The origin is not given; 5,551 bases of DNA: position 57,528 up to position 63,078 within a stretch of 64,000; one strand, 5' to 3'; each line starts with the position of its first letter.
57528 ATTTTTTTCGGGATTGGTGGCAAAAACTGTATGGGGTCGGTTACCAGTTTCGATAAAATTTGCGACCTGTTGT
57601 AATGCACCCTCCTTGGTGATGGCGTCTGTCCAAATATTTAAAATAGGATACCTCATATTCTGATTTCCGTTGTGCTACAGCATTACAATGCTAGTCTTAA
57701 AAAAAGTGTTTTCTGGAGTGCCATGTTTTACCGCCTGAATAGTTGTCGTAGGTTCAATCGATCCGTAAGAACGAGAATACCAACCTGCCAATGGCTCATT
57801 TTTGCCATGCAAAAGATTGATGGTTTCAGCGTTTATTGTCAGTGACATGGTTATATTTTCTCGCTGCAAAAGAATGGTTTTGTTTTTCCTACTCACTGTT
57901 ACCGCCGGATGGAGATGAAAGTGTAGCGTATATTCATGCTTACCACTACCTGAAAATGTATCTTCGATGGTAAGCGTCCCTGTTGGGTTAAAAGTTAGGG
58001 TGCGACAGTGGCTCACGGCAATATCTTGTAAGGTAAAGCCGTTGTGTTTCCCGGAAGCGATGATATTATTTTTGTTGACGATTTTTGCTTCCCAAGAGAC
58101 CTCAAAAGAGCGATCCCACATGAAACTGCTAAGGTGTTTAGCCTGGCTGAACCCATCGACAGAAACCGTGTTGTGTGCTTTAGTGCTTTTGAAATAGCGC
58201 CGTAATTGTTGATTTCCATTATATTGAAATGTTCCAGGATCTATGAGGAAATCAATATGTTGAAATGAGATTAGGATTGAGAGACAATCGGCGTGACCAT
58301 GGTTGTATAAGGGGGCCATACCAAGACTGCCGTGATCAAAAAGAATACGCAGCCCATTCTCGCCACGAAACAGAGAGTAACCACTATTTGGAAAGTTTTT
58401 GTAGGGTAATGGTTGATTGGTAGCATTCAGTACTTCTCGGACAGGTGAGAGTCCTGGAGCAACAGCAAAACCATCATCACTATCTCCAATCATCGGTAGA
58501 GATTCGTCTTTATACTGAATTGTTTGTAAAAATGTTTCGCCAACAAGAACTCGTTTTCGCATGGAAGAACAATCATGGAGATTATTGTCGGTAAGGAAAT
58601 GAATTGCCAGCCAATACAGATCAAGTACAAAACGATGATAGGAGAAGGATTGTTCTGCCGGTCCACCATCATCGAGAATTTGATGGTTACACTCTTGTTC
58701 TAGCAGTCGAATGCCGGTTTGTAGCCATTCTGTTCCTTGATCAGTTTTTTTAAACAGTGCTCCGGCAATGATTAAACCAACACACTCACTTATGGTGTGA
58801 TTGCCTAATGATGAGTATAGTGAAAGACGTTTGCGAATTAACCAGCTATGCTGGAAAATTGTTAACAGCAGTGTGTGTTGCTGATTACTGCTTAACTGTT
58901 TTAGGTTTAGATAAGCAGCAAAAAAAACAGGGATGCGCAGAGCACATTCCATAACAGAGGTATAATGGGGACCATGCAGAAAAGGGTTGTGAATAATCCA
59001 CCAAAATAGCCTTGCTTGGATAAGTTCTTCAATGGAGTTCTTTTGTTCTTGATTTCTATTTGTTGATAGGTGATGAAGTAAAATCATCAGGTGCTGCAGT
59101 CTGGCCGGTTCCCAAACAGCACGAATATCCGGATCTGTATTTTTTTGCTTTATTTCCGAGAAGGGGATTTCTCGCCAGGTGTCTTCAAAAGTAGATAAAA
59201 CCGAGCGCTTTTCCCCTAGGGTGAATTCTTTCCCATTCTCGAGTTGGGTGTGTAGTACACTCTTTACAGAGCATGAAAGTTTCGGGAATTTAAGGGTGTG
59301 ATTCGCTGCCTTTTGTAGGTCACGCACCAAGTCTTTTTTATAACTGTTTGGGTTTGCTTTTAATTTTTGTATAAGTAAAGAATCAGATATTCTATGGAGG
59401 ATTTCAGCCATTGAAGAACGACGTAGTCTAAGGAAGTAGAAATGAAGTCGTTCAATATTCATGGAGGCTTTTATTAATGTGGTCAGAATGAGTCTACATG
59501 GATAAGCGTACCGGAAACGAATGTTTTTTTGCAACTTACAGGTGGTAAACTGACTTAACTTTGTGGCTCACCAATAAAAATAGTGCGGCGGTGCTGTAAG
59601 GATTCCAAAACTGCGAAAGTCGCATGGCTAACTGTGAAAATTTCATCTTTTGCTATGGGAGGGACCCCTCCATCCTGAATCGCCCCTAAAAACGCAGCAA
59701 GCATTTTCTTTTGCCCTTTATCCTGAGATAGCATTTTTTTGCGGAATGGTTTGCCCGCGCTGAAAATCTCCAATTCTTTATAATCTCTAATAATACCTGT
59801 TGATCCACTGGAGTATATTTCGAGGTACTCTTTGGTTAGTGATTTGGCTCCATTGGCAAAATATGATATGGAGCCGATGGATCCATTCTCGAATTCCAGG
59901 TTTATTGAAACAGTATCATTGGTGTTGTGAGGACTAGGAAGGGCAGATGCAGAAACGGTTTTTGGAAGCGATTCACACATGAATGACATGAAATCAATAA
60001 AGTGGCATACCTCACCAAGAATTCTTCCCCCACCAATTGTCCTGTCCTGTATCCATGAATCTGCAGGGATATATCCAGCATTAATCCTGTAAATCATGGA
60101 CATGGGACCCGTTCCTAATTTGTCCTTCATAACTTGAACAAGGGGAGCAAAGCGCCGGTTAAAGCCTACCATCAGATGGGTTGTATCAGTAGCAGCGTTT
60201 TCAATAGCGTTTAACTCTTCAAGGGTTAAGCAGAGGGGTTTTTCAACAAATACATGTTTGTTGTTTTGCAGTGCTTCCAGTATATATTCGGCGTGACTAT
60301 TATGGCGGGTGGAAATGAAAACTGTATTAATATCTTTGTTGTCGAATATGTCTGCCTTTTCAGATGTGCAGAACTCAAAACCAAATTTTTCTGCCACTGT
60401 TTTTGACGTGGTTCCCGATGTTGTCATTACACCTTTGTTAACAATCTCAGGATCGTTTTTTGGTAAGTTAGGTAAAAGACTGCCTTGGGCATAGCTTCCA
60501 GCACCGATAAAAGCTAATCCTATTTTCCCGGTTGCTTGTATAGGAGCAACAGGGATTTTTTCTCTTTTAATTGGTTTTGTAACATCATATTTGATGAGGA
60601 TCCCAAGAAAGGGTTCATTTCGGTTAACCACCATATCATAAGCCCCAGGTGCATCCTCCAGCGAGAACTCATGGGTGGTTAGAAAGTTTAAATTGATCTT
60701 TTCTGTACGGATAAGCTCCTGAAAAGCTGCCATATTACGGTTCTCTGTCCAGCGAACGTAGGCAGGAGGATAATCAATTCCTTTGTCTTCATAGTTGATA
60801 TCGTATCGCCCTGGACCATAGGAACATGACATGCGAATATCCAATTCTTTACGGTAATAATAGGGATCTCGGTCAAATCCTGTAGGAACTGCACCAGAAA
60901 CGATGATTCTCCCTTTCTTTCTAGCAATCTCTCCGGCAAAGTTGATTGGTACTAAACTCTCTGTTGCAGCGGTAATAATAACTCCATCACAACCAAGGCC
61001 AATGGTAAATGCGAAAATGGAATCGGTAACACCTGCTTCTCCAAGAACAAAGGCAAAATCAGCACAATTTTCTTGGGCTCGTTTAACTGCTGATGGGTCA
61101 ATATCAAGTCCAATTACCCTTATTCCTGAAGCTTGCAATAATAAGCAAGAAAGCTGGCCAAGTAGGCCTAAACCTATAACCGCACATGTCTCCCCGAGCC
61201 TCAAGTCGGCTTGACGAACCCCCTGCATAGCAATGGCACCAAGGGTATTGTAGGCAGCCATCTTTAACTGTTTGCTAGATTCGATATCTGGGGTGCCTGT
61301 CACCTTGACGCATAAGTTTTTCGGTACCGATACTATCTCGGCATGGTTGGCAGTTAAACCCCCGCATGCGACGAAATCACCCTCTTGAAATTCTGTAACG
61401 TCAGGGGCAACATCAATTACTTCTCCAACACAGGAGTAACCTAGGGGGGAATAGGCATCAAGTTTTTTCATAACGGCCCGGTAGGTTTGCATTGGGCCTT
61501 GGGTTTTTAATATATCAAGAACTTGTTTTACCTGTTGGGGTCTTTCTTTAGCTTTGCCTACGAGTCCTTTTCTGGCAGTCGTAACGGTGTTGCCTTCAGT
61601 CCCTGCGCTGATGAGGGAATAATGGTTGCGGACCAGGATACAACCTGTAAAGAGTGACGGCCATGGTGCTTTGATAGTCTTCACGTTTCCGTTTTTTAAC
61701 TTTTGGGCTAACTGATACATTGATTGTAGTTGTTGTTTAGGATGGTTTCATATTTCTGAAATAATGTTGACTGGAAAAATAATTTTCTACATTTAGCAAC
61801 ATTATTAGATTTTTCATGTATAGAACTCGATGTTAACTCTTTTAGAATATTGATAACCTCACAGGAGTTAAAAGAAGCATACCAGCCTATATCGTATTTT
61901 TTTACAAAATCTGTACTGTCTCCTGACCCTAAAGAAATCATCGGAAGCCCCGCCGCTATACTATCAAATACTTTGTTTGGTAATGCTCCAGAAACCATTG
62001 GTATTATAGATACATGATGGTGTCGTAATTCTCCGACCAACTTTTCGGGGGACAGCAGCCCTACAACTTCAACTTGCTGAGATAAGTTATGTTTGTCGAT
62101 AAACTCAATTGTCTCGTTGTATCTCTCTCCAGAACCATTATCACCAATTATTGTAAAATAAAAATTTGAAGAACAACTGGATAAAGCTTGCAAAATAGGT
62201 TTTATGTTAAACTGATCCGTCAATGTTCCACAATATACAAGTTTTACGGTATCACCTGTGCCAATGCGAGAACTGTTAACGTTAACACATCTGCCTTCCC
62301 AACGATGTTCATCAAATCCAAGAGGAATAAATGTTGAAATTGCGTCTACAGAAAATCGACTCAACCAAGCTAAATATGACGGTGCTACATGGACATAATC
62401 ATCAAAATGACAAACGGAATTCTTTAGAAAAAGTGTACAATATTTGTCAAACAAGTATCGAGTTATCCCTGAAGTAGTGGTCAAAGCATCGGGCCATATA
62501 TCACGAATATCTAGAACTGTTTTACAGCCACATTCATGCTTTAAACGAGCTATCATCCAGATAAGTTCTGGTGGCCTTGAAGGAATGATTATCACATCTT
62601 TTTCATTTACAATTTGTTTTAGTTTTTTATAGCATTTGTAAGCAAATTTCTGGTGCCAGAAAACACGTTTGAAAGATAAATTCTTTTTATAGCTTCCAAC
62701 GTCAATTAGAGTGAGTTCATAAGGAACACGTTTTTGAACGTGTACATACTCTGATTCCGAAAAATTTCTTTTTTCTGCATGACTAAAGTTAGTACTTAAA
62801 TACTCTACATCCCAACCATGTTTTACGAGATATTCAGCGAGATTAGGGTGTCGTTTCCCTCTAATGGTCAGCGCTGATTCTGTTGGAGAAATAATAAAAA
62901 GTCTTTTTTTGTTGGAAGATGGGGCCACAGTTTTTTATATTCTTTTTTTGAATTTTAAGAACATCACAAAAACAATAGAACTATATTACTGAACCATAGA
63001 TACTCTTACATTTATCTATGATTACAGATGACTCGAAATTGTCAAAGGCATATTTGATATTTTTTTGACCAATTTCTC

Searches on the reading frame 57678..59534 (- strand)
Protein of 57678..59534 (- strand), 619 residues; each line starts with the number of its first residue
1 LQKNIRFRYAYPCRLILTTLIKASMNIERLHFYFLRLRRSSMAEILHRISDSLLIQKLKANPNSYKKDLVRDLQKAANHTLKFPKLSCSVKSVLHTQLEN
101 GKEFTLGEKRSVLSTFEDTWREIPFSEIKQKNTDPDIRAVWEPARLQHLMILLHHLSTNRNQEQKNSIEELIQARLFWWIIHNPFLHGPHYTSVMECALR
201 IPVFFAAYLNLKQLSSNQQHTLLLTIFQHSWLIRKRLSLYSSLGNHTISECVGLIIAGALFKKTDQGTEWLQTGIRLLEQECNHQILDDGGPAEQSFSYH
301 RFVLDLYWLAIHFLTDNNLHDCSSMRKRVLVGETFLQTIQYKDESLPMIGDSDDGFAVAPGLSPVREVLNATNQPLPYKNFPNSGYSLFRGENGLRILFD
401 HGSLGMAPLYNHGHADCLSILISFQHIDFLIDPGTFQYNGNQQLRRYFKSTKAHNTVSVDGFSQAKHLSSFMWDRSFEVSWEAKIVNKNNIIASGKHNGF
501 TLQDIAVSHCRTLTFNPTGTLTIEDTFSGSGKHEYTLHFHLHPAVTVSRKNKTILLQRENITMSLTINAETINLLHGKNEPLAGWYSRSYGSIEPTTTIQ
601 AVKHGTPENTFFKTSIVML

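Call 9: search_protein_families(library=pfam, proteins=[window:57678-59534:-], max_evalue=0.001)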
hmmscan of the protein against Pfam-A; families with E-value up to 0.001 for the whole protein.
window:57678-59534:- (619 aa): 2 families
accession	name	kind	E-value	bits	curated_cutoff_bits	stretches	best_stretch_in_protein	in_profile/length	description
PF07940.18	Hepar_II_III_C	-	2e-47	162.2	24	1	374-607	2-227/237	Heparinase II/III-like, C-terminal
PF16889.11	Hepar_II_III_N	-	1.1e-17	64.9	22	1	195-353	154-314/340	Heparinase II/III N-terminus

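Call 28: search_protein_families(library=ncbifam, proteins=[window:57678-59534:-], max_evalue=0.00001)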
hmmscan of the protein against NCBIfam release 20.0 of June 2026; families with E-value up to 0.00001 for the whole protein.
window:57678-59534:- (619 aa): 2 families
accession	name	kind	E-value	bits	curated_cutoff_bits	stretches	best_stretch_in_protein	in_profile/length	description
NF045573.1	Hepsulflyase_CFB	equivalog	3.3e-12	45.5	700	1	210-352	196-341/651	heparin-sulfate lyase HepC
NF045572.1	Hepsulflyase_bctds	equivalog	5.8e-12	45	600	1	240-321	255-336/706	heparin-sulfate lyase HepC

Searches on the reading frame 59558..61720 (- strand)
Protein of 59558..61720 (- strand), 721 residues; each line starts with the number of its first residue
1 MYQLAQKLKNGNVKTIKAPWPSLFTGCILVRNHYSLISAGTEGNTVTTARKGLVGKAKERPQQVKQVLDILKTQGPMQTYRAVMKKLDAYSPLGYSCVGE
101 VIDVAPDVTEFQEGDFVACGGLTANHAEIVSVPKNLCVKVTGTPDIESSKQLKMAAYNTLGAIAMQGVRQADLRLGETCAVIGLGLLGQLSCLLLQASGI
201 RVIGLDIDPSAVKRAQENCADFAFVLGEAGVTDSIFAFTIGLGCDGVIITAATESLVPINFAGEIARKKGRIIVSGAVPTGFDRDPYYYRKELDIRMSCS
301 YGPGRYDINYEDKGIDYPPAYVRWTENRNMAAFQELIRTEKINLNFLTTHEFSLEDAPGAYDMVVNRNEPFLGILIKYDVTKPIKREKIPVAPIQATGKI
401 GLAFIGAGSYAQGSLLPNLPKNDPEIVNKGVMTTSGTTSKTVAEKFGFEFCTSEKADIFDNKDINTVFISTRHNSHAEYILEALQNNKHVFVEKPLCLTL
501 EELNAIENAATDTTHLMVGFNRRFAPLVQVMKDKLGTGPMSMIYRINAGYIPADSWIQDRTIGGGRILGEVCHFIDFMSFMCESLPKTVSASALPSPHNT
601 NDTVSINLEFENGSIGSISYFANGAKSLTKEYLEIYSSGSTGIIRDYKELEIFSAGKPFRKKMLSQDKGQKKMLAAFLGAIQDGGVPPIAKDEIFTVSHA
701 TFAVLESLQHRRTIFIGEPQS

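Call 9: search_protein_families(library=pfam, proteins=[window:59558-61720:-], max_evalue=0.001)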
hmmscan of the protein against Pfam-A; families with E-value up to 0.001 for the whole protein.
window:59558-61720:- (721 aa): 5 families
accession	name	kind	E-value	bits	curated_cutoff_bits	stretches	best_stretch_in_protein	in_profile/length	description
PF01408.29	GFO_IDH_MocA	-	1.2e-19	71.6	24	1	402-518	3-118/120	Oxidoreductase family, NAD-binding Rossmann fold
PF22725.1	GFO_IDH_MocA_C3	-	1e-09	38.9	27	1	552-636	31-117/124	GFO/IDH/MocA C-terminal domain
PF00107.32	ADH_zinc_N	-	1e-07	32.4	31.8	1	187-305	2-119/129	Zinc-binding dehydrogenase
PF02894.22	GFO_IDH_MocA_C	-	8.7e-07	29.4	22.9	1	554-653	30-140/218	Oxidoreductase family, C-terminal alpha/beta domain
PF03721.20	UDPG_MGDP_dh_N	-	0.00018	21.6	27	1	178-217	2-41/187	UDP-glucose/GDP-mannose dehydrogenase family, NAD binding domain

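Call 28: search_protein_families(library=ncbifam, proteins=[window:59558-61720:-], max_evalue=0.00001)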
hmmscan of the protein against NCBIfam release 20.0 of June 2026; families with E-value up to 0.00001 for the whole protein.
window:59558-61720:- (721 aa): 11 families
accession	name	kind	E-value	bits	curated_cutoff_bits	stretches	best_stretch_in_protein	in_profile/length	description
TIGR04380.1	myo_inos_iolG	equivalog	1.1e-24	86.9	355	1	402-620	4-229/330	inositol 2-dehydrogenase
NF040723.1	UDP-GlcNAcDh_Arch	equivalog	6.5e-20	71.8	450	1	430-687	29-280/302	UDP-N-acetylglucosamine 3-dehydrogenase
NF052479.1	LevoglcsnDh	equivalog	6.8e-20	71.1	650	1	426-587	36-207/386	levoglucosan dehydrogenase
NF007574.0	PRK10206.1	equivalog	1.5e-09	37.4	352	1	403-548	6-151/345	oxidoreductase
NF008607.0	PRK11579.1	subfamily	2.6e-09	36.5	330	1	439-542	40-144/346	oxidoreductase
NF052679.1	InsChiInosDhIolG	equivalog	3.8e-09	36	540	1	440-535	42-140/343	bifunctional inositol 2-dehydrogenase/D-chiro-inositol 1-dehydrogenase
NF041392.1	XylDh_Gfo6_Halo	equivalog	9.5e-09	34.5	350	1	396-538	13-158/350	D-xylose 1-dehydrogenase Gfo6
TIGR03989.1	Rxyl_3153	subfamily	2.7e-06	26.9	440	0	125-277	140-288/370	NDMA-dependent alcohol dehydrogenase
NF006940.0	PRK09422.1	equivalog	3.3e-06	26.3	344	0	130-276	121-260/338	alcohol dehydrogenase AdhP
NF041097.1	keto_inos_dh_IolM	equivalog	7.4e-06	24.9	450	0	126-276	153-311/389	scyllo-inosose 3-dehydrogenase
TIGR01202.1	bchC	equivalog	9.6e-06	24.9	291.25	0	94-202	63-171/308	chlorophyll synthesis pathway protein BchC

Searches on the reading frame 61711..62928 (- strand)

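Call 27: search_protein_families(library=pfam, proteins=[window:61711-62928:-], max_evalue=0.001)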
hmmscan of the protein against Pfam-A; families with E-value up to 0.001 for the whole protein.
window:61711-62928:- (406 aa): 3 families
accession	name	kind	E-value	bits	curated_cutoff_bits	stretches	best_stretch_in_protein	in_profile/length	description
PF00534.26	Glycos_transf_1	-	8.7e-11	42.1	26.4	1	228-357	16-146/172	Glycosyl transferases group 1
PF13692.12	Glyco_trans_1_4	-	2e-09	38.3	27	1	229-343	3-116/142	Glycosyl transferases group 1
PF13439.12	Glyco_transf_4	-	0.00011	22.7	28.5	1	29-208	10-169/170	Glycosyltransferase Family 4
